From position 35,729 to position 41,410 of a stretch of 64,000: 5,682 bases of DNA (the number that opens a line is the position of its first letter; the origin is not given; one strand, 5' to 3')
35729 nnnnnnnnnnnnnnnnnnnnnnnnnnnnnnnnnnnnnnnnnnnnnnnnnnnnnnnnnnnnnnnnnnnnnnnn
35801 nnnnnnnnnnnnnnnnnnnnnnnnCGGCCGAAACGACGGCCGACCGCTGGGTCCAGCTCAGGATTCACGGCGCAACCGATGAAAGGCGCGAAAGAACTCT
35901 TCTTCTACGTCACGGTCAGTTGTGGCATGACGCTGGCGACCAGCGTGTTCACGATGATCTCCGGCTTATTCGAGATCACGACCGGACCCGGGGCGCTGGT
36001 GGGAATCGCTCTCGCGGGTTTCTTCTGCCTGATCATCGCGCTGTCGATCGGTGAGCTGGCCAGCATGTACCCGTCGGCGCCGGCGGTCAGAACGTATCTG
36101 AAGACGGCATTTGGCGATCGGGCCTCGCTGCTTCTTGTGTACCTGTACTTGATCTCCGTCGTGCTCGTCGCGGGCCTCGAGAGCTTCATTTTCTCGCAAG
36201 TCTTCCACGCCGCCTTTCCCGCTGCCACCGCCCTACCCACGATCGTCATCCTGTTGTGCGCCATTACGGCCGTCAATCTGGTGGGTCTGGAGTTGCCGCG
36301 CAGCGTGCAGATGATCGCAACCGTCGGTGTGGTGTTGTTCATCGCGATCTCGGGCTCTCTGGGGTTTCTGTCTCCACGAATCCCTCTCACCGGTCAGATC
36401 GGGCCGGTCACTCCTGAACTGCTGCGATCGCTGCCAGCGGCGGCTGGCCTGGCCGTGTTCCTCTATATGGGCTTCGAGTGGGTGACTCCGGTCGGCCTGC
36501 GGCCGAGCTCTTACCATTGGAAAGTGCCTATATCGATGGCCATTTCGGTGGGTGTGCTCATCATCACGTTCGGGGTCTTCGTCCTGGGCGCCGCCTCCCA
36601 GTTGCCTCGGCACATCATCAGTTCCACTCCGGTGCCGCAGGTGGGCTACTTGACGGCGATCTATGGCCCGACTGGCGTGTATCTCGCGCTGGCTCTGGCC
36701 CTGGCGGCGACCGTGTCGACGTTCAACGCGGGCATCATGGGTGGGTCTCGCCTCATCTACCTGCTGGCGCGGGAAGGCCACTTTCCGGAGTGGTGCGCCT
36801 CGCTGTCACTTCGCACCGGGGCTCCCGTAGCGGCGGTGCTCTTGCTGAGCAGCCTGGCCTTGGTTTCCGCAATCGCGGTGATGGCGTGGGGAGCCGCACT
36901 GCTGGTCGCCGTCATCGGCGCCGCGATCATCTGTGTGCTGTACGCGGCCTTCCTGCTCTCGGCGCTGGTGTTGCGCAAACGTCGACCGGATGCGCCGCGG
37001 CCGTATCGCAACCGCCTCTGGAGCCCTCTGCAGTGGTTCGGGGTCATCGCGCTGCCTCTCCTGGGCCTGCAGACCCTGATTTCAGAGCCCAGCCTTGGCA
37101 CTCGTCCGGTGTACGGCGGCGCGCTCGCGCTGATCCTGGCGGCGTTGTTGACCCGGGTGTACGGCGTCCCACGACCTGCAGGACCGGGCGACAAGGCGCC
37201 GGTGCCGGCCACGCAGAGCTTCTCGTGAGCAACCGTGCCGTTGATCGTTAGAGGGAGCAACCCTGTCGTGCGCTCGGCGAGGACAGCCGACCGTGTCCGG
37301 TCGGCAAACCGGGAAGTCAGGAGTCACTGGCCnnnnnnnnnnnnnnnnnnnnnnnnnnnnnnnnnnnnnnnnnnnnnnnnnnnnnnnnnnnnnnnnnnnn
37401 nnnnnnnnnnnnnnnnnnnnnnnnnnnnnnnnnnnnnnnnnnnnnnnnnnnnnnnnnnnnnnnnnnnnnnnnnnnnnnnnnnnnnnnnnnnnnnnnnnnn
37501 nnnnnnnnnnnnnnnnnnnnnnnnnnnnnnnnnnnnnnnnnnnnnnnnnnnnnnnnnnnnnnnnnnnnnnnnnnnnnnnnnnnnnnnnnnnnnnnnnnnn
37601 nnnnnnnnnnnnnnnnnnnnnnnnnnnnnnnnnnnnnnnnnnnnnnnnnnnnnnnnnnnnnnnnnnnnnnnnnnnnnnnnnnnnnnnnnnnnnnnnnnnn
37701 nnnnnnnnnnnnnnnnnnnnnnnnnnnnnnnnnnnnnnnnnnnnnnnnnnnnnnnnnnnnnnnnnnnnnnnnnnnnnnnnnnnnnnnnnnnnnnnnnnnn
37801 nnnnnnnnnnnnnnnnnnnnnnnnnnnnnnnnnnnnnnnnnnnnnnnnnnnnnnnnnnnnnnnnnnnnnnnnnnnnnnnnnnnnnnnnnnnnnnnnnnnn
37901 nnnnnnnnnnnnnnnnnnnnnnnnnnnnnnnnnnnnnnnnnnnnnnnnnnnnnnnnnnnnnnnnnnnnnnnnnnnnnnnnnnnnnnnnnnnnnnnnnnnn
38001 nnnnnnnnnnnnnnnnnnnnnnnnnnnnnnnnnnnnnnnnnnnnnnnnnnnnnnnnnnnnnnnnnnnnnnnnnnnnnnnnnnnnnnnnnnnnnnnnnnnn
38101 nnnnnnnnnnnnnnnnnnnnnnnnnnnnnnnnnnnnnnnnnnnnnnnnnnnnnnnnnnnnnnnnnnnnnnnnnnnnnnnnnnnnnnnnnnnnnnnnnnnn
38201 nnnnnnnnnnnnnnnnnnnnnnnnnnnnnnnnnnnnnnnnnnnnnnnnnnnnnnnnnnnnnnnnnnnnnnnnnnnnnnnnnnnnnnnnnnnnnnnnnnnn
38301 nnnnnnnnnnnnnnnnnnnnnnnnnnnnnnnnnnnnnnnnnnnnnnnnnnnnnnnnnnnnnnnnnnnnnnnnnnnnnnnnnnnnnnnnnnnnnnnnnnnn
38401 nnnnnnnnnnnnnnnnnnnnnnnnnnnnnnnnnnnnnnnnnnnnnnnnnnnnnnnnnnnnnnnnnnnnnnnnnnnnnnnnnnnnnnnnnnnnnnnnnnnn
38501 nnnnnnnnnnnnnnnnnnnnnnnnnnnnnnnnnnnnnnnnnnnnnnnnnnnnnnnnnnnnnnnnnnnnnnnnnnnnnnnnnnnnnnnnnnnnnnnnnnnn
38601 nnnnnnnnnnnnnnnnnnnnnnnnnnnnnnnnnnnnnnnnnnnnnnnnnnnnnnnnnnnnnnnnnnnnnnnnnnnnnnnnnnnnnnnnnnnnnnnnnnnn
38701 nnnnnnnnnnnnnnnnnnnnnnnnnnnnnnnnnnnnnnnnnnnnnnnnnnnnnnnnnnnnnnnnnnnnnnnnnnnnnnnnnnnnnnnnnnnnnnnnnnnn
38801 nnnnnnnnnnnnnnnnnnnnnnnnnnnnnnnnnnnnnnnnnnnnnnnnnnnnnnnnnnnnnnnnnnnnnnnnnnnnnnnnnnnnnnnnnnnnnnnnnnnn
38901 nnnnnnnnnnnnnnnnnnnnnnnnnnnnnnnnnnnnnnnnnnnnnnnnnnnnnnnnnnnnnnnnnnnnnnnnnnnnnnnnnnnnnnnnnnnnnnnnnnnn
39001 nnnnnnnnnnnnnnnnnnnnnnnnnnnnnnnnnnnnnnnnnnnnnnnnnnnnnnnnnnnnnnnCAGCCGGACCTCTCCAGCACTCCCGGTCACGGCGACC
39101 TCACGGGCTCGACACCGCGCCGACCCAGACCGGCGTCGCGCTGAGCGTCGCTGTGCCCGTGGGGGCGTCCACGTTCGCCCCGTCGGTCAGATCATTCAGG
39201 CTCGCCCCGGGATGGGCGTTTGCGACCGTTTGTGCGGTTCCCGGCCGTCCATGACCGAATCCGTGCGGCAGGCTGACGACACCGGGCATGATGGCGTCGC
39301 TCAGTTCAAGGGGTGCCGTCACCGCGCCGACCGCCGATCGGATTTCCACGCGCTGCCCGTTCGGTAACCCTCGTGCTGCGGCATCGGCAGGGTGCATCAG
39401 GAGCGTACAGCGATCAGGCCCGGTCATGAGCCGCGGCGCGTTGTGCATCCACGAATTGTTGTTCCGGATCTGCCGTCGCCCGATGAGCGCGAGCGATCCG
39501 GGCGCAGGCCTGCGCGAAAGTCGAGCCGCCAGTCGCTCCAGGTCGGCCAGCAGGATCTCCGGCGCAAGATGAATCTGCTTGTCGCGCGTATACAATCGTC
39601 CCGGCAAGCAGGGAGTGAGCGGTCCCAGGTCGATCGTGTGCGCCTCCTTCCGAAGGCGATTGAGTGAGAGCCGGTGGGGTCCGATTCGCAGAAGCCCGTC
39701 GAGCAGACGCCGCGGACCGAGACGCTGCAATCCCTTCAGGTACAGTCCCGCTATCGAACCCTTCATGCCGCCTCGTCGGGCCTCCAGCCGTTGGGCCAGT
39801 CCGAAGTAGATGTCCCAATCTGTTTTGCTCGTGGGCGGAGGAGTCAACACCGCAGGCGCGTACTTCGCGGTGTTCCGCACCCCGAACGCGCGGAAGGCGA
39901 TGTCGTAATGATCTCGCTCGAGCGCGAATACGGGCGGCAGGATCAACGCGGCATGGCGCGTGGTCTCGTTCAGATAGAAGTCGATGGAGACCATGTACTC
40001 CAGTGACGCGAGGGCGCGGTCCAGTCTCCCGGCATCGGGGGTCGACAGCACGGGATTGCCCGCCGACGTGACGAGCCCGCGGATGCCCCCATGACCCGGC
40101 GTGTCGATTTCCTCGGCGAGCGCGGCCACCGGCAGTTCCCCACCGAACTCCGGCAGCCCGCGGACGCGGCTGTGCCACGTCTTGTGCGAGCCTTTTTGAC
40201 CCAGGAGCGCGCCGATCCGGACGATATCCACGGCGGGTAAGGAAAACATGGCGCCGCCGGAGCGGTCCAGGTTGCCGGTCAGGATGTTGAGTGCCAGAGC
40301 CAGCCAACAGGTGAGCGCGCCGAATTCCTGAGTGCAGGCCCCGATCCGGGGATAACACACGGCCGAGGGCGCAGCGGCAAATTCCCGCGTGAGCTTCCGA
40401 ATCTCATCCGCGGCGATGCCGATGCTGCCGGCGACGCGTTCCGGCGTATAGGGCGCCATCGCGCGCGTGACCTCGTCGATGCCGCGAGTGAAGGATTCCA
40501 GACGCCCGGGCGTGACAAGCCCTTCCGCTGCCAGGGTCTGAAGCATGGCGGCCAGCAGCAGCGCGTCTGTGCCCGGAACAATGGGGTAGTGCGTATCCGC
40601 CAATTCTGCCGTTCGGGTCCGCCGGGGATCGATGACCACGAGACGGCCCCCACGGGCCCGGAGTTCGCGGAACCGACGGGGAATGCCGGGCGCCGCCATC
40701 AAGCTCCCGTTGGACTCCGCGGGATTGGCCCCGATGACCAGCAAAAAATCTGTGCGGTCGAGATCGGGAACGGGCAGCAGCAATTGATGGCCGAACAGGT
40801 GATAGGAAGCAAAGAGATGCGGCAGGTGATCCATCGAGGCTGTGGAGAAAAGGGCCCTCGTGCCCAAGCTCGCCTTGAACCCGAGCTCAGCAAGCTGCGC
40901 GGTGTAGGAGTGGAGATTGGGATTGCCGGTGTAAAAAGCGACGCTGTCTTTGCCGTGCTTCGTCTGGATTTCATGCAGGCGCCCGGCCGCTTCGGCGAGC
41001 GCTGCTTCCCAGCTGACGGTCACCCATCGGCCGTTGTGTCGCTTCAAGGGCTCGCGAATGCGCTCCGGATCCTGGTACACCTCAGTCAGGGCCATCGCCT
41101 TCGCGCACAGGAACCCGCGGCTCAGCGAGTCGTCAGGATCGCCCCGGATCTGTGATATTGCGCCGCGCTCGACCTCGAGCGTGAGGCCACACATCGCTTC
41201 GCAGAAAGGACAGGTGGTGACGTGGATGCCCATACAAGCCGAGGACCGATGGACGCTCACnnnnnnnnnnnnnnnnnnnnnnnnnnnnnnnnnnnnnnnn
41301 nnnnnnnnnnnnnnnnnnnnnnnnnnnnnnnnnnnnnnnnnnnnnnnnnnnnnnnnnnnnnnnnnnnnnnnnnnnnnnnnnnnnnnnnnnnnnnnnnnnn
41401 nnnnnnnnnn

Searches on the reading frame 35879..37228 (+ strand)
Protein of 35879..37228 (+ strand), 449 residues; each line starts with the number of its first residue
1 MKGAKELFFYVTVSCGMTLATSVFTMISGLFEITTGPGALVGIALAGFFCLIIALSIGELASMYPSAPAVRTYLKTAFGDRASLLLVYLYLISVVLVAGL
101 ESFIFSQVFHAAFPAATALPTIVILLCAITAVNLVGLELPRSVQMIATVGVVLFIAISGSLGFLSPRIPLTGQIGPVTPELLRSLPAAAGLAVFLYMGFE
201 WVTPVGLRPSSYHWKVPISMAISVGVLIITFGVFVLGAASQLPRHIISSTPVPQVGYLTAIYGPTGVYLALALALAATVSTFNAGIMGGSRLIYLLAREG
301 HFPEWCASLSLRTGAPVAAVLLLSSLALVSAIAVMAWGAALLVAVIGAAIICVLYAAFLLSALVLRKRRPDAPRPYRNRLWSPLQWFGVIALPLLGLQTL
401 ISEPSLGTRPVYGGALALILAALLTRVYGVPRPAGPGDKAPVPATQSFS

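Call 24: search_protein_families(library=pfam, proteins=[window:35879-37228:+], max_evalue=0.001)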
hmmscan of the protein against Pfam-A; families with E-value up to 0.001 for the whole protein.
window:35879-37228:+ (449 aa): 2 families
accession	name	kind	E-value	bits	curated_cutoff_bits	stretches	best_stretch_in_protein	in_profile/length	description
PF13520.12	AA_permease_2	-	2.3e-20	73.4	27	1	20-392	14-397/427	Amino acid permease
PF00324.27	AA_permease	-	9.1e-20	71.2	24.6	1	32-394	23-415/470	Amino acid permease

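Call 38: search_protein_families(library=ncbifam, proteins=[window:35879-37228:+], max_evalue=1e-10)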
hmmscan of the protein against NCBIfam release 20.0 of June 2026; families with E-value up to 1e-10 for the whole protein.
window:35879-37228:+ (449 aa): 4 families
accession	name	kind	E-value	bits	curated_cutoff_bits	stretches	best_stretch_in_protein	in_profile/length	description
TIGR00909.1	2A0306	subfamily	3.1e-22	79.1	556.8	1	7-384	7-392/429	amino acid transporter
TIGR00908.1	2A0305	equivalog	8.8e-14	51.2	381.75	1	36-384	39-389/442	ethanolamine permease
TIGR01773.1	GABAperm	equivalog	3.7e-12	45.7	678.1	1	27-387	35-409/452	GABA permease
NF040513.1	antiport_TyrP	equivalog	3.8e-11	42.3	630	0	46-380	42-398/465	tyrosine-tyramine antiporter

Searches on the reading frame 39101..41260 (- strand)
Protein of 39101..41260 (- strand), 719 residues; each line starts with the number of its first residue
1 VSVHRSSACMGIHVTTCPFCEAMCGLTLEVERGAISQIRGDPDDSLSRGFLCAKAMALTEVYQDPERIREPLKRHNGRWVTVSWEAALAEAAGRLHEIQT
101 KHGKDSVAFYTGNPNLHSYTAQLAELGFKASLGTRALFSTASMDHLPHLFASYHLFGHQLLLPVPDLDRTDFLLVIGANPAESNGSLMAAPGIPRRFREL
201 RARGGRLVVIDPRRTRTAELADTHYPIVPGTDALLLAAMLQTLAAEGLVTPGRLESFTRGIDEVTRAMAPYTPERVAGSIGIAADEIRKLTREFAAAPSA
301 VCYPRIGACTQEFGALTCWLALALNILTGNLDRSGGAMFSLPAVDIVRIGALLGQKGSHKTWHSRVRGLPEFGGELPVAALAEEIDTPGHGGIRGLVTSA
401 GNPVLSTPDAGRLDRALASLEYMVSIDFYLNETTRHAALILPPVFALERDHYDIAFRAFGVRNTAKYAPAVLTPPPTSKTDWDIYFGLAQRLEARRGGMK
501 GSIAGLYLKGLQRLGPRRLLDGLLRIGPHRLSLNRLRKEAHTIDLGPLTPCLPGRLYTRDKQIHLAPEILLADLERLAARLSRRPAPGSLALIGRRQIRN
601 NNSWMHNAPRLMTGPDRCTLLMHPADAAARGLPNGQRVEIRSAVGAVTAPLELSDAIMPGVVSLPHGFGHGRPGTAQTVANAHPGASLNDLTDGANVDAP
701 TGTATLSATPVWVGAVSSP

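Call 10: search_protein_families(library=pfam, proteins=[window:39101-41260:-], max_evalue=0.01)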
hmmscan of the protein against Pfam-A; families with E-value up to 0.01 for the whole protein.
window:39101-41260:- (719 aa): 3 families
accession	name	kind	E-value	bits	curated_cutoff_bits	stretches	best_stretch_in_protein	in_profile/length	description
PF00384.28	Molybdopterin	-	7.9e-34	117.7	24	1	67-490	1-352/353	Molybdopterin oxidoreductase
PF01568.27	Molydop_binding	-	3.7e-22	78.9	26.8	1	590-705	1-105/110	Molydopterin dinucleotide binding domain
PF04879.21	Molybdop_Fe4S4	-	1.7e-12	47.6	22.7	1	14-60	5-51/55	Molybdopterin oxidoreductase Fe4S4 domain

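Call 12: search_protein_families(library=ncbifam, proteins=[window:39101-41260:-], max_evalue=0.001)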
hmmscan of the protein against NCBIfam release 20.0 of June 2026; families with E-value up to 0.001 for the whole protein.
window:39101-41260:- (719 aa): 27 families (the best 25 are shown)
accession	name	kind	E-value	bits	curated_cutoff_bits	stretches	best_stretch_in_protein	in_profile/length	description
TIGR01591.1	Fdh-alpha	equivalog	6.4e-67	226.1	666.25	1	15-494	1-480/672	formate dehydrogenase subunit alpha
NF012032.0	PRK15488.1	equivalog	1e-55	189.1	694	2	15-341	46-365/759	thiosulfate reductase PhsA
NF047855.1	AssmNtatRedNasC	equivalog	1.4e-53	182.2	1100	2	13-335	21-340/708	assimilatory nitrate reductase catalytic subunit NasC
NF041783.2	mnquin_red_QrcB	equivalog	9.8e-51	172.7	440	2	14-494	54-505/695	menaquinone reductase molybdopterin-binding-like subunit QrcB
TIGR00509.1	bisC_fam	subfamily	2.6e-37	128.5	1017.55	2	73-494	65-512/772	molybdopterin guanine dinucleotide-containing S/N-oxide reductase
TIGR02166.1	dmsA_ynfE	subfamily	1.3e-33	116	777.7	3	20-265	53-306/794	DMSO/selenate family reductase complex A subunit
NF041323.1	Nitr_red_NasA_Halo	equivalog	4.1e-32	111.5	1000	1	23-492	6-470/673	assimilatory nitrate reductase NasA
TIGR01553.1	formate-DH-alph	equivalog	5.8e-26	90.5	814.2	1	15-244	47-290/1009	formate dehydrogenase-N subunit alpha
NF041714.1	arsenate_red_ArrA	equivalog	1.9e-25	89.1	1600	2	12-248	50-286/848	arsenate respiratory reductase molybdopterin-containing subunit ArrA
TIGR03479.1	DMSO_red_II_alp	subfamily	1.2e-24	86.5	984.75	1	49-248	104-297/913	molybdopterin-dependent oxidoreductase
NF041885.1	selenate_YnfE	exception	4.5e-24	84.3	1675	1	20-337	57-404/805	selenate/tellurate reductase subunit YnfE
NF041513.1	formate_DH_Act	exception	5.9e-23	80.6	1400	2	13-101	43-133/1067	formate dehydrogenase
NF041884.1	selenate_YnfF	exception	1.1e-20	73.1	1650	1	20-315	54-356/798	selenate/tellurate reductase subunit YnfF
NF011567.1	PRK14991.1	equivalog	9.4e-20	70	1750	1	620-698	909-987/1022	tetrathionate reductase subunit TtrA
NF011566.1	PRK14990.1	exception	3.7e-19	68.2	1600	1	19-335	66-415/814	dimethylsulfoxide reductase subunit A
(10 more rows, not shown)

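Call 54: search_solved_structures(query=window:39101-41260:-, max_evalue=1e-10)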
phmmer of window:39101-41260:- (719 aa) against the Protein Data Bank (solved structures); distinct sequences matched with E-value up to 1e-10: 41.
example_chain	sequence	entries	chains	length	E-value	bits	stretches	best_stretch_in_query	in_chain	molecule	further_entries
7qv7_S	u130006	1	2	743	8.9e-45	156.4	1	14-492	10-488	Hydrogen dependent carbon dioxide reductase subunit FdhF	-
7bkb_D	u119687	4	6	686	6.8e-39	137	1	7-492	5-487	Formate dehydrogenase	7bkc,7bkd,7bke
9t1s_L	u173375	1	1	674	7.7e-38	133.5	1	13-492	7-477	formate dehydrogenase (coenzyme F420)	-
1aa6_A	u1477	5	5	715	9.5e-38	133.2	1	14-492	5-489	FORMATE DEHYDROGENASE H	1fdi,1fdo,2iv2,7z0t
9wxb_B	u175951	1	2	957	1.1e-37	133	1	14-451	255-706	Formate dehydrogenase alpha subunit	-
2jio_A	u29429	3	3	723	3.9e-36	127.8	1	16-474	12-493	PERIPLASMIC NITRATE REDUCTASE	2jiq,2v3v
6tg9_A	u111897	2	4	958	1.6e-35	125.8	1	13-452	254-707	Formate dehydrogenase subunit alpha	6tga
2jim_A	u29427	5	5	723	1.9e-35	125.6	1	16-474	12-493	PERIPLASMIC NITRATE REDUCTASE | PROTEIN (PERIPLASMIC NITRATE REDUCTASE)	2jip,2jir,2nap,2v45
7vw6_A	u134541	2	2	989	4.8e-35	124.3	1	17-494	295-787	Formate dehydrogenase | Tungsten-containing formate dehydrogenase alpha subunit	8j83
7e5z_A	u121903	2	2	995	4.9e-35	124.2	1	17-494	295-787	Formate dehydrogenase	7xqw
9vap_A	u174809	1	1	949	2.9e-31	111.7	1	12-337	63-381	Formate dehydrogenase molybdopterin-binding subunit FdhA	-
2vpw_A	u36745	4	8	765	2.6e-30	108.6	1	16-450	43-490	THIOSULFATE REDUCTASE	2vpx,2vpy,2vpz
1e18_A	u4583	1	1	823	2.2e-29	105.5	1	73-495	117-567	DMSO REDUCTASE.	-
1e60_A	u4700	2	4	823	2.3e-29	105.5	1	73-493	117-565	Dimethyl sulfoxide/trimethylamine N-oxide reductase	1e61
1dmr_A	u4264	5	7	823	2.3e-29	105.5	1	73-493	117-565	DMSO REDUCTASE | Dimethyl sulfoxide/trimethylamine N-oxide reductase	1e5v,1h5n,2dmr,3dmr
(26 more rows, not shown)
